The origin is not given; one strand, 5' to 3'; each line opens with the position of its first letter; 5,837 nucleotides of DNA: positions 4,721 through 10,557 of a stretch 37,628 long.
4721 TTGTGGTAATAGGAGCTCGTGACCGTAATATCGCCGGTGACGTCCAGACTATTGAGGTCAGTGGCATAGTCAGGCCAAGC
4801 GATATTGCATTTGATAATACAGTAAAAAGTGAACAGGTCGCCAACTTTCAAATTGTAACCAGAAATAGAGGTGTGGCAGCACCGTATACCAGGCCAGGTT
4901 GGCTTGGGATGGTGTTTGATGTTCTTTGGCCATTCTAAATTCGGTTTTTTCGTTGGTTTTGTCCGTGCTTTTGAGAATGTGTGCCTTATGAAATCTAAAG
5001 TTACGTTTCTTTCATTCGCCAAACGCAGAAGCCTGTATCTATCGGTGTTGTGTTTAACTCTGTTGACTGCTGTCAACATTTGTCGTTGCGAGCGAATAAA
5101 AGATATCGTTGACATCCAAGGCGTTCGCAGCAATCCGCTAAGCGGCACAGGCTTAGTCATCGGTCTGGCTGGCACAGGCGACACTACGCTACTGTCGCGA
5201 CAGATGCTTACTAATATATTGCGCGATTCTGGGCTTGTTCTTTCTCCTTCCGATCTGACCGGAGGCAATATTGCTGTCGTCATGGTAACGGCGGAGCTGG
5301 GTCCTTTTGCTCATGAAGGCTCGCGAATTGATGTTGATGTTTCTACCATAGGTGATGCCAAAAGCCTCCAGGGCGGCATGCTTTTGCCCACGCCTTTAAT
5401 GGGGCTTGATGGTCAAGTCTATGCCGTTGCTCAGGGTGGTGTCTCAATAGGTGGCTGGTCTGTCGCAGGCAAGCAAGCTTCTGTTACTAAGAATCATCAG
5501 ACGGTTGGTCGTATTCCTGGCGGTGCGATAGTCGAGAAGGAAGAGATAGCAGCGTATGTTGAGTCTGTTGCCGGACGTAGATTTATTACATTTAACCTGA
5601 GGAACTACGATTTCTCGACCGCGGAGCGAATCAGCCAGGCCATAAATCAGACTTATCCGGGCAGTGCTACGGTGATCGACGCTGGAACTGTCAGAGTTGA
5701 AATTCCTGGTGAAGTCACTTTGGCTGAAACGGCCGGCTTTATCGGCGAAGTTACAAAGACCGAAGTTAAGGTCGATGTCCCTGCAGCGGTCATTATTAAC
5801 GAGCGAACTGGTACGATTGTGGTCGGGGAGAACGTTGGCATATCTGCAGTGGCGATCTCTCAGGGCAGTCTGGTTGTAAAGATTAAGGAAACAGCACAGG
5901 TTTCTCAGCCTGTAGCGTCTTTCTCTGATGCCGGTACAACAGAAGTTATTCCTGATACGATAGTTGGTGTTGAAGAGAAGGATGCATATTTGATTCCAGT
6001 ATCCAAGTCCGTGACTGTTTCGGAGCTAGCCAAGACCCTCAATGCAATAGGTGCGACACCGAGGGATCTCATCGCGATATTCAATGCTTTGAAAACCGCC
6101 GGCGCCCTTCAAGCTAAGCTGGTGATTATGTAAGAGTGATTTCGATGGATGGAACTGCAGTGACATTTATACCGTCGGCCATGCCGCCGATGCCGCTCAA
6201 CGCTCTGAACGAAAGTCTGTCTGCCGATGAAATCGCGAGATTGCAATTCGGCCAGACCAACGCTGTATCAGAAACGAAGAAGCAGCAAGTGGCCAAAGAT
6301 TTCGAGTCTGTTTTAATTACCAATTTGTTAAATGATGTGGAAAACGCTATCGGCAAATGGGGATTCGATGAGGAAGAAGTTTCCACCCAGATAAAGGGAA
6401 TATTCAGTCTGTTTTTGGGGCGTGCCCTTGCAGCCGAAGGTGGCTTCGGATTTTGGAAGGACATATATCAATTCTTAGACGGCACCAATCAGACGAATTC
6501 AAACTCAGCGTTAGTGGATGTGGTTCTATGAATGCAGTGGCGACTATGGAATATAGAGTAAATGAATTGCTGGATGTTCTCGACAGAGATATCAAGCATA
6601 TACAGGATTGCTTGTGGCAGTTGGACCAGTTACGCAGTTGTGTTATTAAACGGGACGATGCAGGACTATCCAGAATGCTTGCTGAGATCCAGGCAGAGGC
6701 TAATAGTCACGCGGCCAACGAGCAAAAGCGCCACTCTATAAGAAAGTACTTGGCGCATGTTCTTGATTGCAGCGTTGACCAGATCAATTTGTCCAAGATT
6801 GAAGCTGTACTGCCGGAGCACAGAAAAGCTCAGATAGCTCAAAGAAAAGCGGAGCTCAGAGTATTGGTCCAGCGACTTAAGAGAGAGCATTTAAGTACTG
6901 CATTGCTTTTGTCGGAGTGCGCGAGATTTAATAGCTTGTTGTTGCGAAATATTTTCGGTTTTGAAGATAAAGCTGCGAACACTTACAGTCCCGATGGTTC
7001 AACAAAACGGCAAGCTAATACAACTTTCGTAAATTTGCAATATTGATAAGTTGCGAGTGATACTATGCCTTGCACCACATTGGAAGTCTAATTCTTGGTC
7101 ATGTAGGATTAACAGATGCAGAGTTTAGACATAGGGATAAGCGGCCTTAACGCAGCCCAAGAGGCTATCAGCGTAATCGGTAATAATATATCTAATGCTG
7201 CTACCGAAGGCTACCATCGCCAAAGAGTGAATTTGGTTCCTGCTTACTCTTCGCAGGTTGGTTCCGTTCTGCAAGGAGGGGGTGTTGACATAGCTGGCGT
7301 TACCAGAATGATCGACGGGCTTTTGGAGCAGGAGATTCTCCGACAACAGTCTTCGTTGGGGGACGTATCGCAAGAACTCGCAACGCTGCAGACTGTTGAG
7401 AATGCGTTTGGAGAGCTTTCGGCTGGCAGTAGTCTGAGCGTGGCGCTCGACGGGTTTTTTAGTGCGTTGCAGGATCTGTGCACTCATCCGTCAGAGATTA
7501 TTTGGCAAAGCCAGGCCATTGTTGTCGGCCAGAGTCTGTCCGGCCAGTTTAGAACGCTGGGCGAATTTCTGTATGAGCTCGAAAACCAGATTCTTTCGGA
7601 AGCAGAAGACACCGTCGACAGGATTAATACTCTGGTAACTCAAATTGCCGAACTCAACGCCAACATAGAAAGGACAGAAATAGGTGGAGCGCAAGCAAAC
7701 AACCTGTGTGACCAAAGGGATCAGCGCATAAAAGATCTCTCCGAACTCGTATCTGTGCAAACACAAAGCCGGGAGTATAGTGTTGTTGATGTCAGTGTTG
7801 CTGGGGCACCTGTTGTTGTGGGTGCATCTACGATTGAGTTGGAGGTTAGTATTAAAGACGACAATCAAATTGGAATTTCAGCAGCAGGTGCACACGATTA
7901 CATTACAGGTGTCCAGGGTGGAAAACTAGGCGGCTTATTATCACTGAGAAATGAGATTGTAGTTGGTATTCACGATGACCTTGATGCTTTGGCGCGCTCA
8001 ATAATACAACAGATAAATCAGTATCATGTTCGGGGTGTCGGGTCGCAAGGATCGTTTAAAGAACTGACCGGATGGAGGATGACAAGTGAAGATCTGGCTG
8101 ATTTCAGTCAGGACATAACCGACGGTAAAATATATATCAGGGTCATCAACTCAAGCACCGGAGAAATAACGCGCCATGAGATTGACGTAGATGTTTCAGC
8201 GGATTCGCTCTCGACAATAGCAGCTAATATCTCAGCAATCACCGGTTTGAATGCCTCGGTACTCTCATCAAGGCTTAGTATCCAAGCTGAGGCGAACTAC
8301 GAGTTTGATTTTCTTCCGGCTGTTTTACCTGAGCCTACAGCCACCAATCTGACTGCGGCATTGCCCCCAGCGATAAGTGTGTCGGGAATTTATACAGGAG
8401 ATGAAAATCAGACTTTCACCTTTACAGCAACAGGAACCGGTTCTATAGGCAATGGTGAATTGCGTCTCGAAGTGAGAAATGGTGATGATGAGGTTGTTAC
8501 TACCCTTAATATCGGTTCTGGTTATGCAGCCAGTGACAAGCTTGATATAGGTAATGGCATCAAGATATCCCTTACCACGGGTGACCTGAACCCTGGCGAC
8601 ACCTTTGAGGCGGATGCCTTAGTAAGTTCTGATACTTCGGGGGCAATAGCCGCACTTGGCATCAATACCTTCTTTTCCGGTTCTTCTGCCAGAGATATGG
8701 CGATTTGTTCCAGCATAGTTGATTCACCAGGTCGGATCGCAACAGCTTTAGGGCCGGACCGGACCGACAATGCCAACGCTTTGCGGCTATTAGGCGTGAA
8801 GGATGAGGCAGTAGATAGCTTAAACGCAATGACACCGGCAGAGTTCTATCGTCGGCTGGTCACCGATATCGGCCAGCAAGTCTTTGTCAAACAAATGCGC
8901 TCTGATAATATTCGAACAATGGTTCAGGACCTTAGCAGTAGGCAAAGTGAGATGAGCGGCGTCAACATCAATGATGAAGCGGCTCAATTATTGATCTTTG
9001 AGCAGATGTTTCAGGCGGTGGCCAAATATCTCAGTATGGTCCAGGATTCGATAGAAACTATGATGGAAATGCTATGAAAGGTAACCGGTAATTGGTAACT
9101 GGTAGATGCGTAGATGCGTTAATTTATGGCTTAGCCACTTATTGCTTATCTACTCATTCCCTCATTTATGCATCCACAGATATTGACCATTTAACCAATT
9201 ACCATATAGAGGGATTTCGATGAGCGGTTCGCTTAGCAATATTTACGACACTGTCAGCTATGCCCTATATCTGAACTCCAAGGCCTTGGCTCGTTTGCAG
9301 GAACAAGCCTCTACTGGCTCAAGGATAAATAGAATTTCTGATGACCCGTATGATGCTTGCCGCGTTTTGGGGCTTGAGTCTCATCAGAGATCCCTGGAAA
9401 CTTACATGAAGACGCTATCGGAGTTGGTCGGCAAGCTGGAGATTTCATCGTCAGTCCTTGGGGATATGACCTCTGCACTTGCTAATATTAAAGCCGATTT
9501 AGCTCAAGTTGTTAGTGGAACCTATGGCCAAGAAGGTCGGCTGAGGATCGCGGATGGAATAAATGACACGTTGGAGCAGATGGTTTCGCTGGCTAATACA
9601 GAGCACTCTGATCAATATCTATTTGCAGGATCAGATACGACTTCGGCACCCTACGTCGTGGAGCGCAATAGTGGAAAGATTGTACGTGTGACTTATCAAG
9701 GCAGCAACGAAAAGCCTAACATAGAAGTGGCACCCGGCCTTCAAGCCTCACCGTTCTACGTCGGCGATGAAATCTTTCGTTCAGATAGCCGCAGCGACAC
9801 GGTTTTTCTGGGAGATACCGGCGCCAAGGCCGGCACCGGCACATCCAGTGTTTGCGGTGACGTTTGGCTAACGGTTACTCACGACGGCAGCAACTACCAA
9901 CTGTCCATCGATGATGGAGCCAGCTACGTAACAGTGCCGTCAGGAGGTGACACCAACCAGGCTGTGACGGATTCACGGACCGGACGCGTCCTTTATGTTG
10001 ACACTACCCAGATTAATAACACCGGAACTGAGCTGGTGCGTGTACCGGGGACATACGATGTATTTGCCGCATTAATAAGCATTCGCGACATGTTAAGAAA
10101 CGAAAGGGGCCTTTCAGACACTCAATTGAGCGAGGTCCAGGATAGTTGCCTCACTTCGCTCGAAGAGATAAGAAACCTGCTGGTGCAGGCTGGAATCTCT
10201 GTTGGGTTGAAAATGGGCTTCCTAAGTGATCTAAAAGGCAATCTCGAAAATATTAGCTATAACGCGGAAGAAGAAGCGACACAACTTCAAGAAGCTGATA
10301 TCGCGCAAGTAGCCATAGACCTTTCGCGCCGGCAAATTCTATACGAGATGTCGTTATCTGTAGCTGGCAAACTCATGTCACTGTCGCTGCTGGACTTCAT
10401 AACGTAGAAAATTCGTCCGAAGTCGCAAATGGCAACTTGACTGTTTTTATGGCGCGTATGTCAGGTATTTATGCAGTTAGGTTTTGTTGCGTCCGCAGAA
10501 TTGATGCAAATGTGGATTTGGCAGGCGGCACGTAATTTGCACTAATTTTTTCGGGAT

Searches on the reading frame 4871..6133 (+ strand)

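Call 5: search_protein_families(library=pfam, proteins=[window:4871-6133:+], max_evalue=0.001)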
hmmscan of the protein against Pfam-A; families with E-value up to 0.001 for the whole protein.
window:4871-6133:+ (420 aa): 1 family
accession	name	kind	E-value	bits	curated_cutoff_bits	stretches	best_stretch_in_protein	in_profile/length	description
PF02119.21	FlgI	-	4.8e-113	378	25.3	1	75-419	1-343/343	Flagellar P-ring protein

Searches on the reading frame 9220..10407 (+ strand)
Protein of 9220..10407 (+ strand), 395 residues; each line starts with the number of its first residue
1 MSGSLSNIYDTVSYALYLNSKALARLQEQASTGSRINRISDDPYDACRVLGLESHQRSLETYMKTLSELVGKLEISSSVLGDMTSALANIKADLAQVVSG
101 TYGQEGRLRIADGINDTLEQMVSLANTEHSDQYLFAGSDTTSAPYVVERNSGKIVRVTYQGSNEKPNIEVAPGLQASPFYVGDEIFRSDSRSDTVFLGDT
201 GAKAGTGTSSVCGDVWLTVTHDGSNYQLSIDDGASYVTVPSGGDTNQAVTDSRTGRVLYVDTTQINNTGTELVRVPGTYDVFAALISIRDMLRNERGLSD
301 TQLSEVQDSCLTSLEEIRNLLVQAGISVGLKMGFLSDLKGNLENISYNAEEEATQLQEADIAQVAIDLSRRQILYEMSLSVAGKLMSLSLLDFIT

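Call 3: search_protein_families(library=pfam, proteins=[window:9220-10407:+], max_evalue=0.01)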
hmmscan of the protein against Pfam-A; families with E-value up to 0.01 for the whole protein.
window:9220-10407:+ (395 aa): 2 families
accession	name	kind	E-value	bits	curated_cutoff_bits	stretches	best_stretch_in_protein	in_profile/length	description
PF00669.25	Flagellin_N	-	4.4e-14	53.2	26.6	1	18-140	16-139/139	Bacterial flagellin N-terminal helical region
PF00700.27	Flagellin_C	-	0.0026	18.5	23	1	327-393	17-85/86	Bacterial flagellin C-terminal helical region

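Call 7: search_protein_families(library=ncbifam, proteins=[window:9220-10407:+], max_evalue=0.01)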
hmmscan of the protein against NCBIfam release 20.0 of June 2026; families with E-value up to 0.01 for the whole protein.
window:9220-10407:+ (395 aa): 17 families
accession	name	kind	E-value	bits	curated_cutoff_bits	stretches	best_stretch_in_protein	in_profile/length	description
TIGR02550.1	flagell_flgL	equivalog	5.1e-50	170.9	127.2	1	9-394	8-387/387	flagellar hook-associated protein FlgL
NF005187.0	PRK06663.1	equivalog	1.1e-30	106.8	337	2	11-189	12-201/419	flagellar hook-associated protein 3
NF009361.0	PRK12717.1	equivalog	1.2e-23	83.4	407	2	4-188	4-185/524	flagellar hook-associated protein 3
NF006489.0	PRK08913.1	equivalog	1.2e-19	70.9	217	1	20-394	22-302/303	flagellin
NF005980.0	PRK08073.1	equivalog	1.5e-19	70.4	291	1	21-185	21-177/287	flagellar hook-associated protein 3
NF009362.0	PRK12718.1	equivalog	5.1e-13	48.9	602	1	8-211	8-210/510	flagellar hook-associated protein FlgL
NF006265.0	PRK08412.1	equivalog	6.5e-11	41.1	749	1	13-146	13-146/827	flagellar hook-associated protein FlgL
NF011282.0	PRK14692.1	equivalog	6e-10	38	878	1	21-175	21-165/749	flagellar hook-associated protein FlgL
NF004669.0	PRK06008.1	equivalog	2.8e-09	36.8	230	1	46-145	49-145/348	flagellar hook-associated family protein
NF038071.1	lat_flg_LafA_2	exception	8.6e-06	25.3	365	0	264-384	151-271/284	lateral flagellin LafA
NF009447.0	PRK12805.1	equivalog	0.00031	20.3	404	0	16-128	16-128/287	FliC/FljB family flagellin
NF009445.0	PRK12803.1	equivalog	0.00094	18.5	450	1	18-126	18-126/335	flagellin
NF006469.0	PRK08869.1-4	equivalog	0.0017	17.8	627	0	20-160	22-162/377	flagellin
NF006468.0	PRK08869.1-3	subfamily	0.0017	17.5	436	0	329-381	310-362/378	polar flagellin E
NF033376.1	lat_flg_LafA_1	exception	0.003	16.9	440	1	16-142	17-144/304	lateral flagellin LafA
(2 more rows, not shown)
